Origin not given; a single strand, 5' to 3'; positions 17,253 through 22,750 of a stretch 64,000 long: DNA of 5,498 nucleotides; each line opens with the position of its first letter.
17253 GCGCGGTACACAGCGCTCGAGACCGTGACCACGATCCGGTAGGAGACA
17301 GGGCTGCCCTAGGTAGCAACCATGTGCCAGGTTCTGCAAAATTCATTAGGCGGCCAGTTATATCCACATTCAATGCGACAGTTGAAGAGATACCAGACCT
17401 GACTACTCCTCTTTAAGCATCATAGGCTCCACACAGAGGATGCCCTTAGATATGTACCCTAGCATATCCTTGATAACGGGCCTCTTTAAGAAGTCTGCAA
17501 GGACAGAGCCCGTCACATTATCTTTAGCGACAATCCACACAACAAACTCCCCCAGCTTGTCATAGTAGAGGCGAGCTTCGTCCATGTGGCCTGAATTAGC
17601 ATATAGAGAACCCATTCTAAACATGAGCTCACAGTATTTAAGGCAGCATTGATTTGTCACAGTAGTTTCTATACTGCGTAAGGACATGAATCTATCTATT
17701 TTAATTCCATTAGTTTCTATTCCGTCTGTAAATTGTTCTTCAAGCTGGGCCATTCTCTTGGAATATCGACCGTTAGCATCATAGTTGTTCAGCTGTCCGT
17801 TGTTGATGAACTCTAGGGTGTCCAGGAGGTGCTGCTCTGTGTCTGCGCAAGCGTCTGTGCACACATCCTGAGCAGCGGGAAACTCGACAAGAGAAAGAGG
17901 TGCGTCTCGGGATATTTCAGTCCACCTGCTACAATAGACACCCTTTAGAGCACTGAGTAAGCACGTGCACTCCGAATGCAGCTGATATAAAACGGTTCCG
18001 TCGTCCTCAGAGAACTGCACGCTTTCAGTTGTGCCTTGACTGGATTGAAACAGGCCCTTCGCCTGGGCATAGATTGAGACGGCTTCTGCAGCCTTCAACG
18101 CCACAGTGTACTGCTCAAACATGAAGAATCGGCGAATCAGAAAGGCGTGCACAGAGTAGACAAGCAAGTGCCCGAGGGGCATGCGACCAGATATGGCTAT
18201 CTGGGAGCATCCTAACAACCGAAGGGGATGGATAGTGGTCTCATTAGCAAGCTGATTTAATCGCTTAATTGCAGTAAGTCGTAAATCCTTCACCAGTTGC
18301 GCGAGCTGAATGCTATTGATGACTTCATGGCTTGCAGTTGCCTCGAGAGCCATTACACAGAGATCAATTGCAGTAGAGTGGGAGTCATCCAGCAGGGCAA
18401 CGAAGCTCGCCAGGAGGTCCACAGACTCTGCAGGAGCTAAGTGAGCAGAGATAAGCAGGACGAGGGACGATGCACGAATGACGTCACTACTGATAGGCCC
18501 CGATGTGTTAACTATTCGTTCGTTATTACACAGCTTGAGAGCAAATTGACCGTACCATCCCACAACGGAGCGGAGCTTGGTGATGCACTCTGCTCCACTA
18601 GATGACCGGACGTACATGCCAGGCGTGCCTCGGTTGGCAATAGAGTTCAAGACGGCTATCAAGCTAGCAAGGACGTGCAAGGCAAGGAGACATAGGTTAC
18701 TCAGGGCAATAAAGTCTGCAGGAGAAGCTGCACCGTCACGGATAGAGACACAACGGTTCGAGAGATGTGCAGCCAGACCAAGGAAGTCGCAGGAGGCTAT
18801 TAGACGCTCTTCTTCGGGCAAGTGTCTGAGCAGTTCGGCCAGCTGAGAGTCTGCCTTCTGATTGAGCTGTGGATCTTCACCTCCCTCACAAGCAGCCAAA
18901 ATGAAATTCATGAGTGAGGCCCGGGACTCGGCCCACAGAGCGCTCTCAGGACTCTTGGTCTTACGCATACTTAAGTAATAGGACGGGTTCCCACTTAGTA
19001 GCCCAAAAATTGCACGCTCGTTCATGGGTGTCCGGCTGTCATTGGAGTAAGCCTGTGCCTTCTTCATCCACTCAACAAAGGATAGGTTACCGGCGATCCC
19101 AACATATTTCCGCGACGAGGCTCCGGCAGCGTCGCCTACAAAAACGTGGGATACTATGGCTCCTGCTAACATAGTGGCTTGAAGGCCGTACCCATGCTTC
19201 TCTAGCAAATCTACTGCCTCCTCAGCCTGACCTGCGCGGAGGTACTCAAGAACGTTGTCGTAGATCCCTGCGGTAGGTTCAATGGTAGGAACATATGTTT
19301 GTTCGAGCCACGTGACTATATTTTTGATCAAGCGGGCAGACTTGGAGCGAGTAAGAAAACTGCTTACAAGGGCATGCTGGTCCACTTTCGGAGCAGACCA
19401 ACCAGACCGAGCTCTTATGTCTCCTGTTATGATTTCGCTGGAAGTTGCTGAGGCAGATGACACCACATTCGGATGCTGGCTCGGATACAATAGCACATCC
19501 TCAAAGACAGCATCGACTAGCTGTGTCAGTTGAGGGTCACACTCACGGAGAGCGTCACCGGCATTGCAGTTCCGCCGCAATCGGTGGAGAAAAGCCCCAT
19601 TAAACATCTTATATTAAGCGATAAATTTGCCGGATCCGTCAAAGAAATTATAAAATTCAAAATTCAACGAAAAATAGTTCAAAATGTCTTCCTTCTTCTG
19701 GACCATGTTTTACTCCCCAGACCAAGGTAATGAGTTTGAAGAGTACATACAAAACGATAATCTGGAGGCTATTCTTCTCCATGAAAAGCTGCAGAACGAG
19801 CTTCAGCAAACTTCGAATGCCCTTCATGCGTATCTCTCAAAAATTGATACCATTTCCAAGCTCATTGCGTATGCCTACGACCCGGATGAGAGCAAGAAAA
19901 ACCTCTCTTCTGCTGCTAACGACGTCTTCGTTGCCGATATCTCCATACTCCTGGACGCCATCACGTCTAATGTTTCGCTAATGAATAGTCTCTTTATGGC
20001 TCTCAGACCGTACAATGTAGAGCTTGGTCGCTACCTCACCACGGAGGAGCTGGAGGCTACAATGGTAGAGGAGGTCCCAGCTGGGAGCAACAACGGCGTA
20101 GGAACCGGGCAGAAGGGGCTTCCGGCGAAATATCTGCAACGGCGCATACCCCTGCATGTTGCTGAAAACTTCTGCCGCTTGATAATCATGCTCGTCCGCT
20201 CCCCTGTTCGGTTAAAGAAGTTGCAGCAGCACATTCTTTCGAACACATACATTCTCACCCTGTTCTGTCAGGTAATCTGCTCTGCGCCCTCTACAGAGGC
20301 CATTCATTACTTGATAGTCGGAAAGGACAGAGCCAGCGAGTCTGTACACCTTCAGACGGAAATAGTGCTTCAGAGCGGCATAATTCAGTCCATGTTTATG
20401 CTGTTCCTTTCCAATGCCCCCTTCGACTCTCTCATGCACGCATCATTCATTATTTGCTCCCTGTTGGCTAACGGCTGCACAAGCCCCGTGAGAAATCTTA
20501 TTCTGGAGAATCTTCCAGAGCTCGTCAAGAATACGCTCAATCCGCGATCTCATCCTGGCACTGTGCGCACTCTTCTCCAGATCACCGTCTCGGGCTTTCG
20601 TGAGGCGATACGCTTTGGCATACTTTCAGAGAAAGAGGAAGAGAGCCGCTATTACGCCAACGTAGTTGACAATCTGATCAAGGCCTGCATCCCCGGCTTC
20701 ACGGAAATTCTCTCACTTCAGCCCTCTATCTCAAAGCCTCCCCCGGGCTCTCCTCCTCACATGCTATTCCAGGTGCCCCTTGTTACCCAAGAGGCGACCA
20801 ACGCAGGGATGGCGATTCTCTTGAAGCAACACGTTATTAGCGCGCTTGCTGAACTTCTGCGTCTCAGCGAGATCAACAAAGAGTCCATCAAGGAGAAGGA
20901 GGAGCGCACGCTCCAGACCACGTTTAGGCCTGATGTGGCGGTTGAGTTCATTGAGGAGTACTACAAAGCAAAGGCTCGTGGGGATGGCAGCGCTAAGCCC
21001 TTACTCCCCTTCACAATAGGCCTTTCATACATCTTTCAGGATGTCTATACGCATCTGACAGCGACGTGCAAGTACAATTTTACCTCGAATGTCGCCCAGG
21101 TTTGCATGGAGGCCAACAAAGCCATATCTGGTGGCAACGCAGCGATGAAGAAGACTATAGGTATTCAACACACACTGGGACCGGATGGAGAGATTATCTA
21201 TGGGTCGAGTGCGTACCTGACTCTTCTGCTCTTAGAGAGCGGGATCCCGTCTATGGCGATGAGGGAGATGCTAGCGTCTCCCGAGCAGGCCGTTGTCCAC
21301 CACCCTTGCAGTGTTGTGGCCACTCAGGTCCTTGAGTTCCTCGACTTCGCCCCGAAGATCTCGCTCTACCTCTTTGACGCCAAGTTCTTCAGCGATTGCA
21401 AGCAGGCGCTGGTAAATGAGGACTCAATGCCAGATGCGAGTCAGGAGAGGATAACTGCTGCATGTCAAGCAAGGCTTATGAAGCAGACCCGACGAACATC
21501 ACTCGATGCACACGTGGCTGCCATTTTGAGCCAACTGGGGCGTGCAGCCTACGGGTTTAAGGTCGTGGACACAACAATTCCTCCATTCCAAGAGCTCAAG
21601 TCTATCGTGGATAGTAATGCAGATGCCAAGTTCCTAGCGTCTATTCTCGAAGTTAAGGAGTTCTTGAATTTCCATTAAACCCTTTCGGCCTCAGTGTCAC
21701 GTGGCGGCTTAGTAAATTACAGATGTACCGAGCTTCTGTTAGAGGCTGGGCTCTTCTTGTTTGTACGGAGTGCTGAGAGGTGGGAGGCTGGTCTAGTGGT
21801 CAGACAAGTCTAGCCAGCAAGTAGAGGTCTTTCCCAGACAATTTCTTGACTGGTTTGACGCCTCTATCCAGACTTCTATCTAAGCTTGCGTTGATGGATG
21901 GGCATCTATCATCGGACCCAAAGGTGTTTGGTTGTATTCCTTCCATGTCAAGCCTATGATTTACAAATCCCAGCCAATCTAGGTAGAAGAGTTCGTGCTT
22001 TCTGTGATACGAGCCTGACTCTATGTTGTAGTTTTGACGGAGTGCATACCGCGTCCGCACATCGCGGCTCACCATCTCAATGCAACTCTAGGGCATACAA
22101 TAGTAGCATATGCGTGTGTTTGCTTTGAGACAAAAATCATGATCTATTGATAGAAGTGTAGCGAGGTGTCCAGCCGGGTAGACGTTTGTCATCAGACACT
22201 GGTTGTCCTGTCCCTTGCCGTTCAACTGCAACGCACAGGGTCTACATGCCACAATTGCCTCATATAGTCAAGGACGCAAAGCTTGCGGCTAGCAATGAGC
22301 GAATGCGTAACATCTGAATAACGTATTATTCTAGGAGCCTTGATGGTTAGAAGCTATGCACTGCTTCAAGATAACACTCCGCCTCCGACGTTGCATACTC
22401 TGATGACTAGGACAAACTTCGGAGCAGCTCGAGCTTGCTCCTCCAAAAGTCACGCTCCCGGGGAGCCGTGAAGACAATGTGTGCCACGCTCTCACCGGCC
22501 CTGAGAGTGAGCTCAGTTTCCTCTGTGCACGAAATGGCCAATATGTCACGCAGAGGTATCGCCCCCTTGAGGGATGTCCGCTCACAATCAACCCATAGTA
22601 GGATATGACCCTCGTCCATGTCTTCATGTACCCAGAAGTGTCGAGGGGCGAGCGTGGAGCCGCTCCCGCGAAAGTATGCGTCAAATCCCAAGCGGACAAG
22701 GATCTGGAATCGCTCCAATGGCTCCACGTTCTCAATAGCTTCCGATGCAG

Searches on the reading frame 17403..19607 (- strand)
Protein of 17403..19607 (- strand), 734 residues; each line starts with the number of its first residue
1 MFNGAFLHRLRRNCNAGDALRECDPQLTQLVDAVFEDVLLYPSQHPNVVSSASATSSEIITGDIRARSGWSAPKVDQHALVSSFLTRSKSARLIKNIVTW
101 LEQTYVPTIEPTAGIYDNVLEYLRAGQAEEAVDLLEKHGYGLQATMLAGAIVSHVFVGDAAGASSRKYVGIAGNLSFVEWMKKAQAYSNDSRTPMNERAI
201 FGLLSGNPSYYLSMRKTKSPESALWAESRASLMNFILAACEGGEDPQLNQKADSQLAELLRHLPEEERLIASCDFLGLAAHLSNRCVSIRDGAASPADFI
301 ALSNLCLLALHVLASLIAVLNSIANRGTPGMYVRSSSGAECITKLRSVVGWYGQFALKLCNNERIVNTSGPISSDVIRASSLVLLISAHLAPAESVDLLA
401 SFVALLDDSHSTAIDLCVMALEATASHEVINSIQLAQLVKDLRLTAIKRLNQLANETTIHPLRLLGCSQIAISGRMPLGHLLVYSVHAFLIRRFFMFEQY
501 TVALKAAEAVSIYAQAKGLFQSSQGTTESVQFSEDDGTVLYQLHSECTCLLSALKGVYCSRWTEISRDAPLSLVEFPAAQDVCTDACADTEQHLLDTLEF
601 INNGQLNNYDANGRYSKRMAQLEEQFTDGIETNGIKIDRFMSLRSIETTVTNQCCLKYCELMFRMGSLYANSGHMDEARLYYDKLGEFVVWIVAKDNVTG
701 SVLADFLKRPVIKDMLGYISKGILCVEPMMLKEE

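Call 9: search_protein_families(library=pfam, proteins=[window:17403-19607:-], max_evalue=0.1)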
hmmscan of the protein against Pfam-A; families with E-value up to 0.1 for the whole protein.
window:17403-19607:- (734 aa): 3 families
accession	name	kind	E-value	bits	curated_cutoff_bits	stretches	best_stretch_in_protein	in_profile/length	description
PF04121.18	Nup84_Nup100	-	1.9e-12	46.6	22.5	1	116-242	148-269/717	Nuclear pore protein 84 / 107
PF14638.11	FNIP_C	-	0.0031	17.6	25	1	354-451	82-164/189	Folliculin-interacting protein C-terminus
PF07719.23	TPR_2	-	0.0087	16.6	27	0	660-684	2-26/34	Tetratricopeptide repeat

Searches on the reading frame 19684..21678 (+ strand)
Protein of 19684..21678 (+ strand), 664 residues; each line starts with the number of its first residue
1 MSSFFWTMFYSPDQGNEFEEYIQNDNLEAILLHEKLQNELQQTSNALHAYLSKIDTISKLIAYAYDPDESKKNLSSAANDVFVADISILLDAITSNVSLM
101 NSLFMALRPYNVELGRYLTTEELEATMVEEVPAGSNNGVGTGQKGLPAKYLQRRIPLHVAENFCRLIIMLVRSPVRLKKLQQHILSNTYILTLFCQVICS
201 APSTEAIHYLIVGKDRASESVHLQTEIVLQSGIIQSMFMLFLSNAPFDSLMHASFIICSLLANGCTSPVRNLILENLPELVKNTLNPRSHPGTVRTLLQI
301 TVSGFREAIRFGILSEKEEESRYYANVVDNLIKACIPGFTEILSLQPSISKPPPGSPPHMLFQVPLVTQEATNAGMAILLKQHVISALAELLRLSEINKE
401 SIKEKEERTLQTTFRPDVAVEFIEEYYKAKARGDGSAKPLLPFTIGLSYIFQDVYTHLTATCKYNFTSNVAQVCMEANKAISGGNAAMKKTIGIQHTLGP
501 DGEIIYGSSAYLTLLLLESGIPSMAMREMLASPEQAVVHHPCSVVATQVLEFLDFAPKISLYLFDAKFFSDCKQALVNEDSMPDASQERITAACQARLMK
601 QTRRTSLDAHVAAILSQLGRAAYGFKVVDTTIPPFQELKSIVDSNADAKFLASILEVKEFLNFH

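Call 9: search_protein_families(library=pfam, proteins=[window:19684-21678:+], max_evalue=0.1)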
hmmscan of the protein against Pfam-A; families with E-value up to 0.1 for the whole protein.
window:19684-21678:+ (664 aa): 0 families

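Call 10: find_encoding_contigs(protein=window:19684-21678:+, flank=10000)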
Protein window:19684-21678:+ (664 aa): 16 contigs read that carry it; 6 places shown.
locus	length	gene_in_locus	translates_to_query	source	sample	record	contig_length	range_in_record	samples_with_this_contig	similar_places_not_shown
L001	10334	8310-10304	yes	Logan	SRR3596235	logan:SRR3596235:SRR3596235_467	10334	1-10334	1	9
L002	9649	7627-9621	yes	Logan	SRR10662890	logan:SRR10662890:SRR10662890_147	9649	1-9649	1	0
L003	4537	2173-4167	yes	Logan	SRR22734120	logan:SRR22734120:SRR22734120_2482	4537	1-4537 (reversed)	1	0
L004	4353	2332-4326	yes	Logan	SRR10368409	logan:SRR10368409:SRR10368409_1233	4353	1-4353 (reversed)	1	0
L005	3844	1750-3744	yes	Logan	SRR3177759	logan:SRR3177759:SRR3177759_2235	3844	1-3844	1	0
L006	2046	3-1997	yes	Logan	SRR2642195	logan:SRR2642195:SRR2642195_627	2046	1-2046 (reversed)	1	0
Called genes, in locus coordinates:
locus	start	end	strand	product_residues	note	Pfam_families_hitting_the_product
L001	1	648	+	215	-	?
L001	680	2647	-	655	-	PF02878:PGM_PMM_I, PF02879:PGM_PMM_II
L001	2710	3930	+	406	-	PF01207:Dus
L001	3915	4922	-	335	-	-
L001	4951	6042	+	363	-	-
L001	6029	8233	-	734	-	PF04121:Nup84_Nup100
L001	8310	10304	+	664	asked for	-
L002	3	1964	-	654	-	?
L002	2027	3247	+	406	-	PF01207:Dus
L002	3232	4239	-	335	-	-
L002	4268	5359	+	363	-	-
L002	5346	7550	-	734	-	PF04121:Nup84_Nup100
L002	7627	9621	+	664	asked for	-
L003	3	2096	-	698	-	?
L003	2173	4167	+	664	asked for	-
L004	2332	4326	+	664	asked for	-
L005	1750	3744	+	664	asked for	-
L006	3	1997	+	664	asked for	?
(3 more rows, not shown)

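Call 75: find_homologous_proteins(query=window:19684-21678:+, max_evalue=0.00001)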
Query window:19684-21678:+ (664 aa): 5 proteins with E <= 0.00001 among 8000 candidates.
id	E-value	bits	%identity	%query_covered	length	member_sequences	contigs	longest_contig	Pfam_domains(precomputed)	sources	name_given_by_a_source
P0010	0.0e+0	1410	95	100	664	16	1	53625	-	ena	-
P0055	1.6e-295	1000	69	98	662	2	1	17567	-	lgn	-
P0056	5.6e-234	796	57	100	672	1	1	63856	-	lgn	-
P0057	7.0e-200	684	50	100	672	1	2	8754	-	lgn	-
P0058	3.1e-198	678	49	99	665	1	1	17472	-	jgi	-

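Call 76: find_encoding_contigs(protein=P0055, flank=7000, max_places=2)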
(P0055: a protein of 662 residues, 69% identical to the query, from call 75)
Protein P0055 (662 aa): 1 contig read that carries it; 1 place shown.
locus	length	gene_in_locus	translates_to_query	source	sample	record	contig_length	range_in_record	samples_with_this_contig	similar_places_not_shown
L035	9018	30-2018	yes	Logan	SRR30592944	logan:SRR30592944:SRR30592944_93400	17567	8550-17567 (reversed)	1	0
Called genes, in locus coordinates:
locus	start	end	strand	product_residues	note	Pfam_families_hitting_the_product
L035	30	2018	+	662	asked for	-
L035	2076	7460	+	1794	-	PF23383:Beta-prop_IFT140_1st (weak), PF24760:TPR_IF140_C (faint), PF24762:TPR_IF140-IFT172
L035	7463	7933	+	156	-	PF00179:UQ_con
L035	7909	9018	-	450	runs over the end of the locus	PF12796:Ank_2 (weak), PF24521:Ank_KRIT1 (faint), PF13606:Ank_3 (faint), PF13857:Ank_5 (faint), PF13637:Ank_4 (faint), PF12796:Ank_2, PF00023:Ank (weak)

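Call 77: find_encoding_contigs(protein=P0056, flank=7000, max_places=2)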
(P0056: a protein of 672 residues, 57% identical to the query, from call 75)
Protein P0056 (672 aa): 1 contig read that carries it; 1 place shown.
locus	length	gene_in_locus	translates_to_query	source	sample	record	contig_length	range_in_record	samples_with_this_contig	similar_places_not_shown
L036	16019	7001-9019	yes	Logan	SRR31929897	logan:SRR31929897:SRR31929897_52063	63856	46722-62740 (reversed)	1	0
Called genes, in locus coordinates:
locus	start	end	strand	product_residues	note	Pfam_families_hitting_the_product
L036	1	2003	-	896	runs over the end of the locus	-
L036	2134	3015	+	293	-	-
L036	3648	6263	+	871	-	-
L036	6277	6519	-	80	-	PF01423:LSM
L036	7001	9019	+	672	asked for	-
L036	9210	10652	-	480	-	PF08614:ATG16 (weak)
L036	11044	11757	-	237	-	-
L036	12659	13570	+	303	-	-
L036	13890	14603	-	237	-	-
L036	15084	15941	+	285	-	PF00106:adh_short, PF08659:KR, PF13561:adh_short_C2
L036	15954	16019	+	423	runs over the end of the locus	-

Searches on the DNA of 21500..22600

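Call 8: search_rna_families(source=window, start=21500, end=22600, threshold=evalue, max_evalue=10)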
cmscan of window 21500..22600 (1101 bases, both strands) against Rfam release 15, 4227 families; matches with E-value up to 10: 2.
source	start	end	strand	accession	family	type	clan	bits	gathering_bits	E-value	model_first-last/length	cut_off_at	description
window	22414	22512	-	RF02233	sX14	Gene; sRNA;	-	15.6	80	3.9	1-92/92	no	Xanthomonas sRNA sX14/Xoo3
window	22203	22225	-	RF03915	MIR5286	Gene; miRNA;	-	15.3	93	6.7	1-78/78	no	MIR5286 microRNA precursor family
